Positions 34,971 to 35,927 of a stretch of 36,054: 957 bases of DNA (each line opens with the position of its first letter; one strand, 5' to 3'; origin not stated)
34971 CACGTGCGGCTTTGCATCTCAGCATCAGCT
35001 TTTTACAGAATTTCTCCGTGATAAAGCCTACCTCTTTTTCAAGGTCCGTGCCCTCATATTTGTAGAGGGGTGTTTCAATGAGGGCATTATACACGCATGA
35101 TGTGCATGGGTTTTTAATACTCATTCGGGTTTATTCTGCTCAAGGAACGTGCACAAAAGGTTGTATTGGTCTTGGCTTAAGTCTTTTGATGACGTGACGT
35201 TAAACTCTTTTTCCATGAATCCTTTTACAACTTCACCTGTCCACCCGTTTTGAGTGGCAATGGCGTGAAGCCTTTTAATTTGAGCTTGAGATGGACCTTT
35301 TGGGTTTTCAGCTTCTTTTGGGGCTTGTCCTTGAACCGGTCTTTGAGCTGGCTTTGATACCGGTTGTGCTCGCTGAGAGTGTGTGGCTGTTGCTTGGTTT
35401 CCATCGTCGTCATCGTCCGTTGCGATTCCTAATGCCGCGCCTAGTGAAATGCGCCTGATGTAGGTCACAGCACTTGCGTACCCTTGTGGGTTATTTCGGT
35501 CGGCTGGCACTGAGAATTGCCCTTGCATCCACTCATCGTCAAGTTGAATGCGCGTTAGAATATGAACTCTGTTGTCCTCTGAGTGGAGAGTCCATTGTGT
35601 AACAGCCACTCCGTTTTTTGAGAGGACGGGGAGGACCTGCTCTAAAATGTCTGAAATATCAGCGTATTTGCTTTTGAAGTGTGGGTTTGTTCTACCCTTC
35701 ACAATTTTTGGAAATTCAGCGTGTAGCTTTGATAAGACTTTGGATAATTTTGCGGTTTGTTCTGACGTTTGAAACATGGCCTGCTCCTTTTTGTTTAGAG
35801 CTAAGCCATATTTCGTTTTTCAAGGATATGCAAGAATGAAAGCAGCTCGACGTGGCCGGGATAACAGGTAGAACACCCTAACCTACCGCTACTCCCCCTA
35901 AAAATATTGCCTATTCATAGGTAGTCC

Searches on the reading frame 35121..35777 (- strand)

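Call 12: search_protein_families(library=phrogs, proteins=[window:35121-35777:-], max_evalue=0.01)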
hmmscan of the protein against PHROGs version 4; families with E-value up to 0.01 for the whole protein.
window:35121-35777:- (218 aa): 6 families
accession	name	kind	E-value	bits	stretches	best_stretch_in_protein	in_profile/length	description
phrog_155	-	DNA, RNA and nucleotide metabolism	2.2e-40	140.2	1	3-216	60-268/308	Erf-like ssDNA annealing protein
phrog_2324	-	DNA, RNA and nucleotide metabolism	6.1e-39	134.6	1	2-156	2-158/193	Erf-like ssDNA annealing protein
phrog_34817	-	unknown function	1.4e-15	58.4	1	5-167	6-170/291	-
phrog_10003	-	other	4.2e-11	43.8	1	31-134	65-176/297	recombinase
phrog_37640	-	unknown function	0.00014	22.9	1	97-132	31-66/169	-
phrog_286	-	unknown function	0.0042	18.2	0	163-213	9-59/186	-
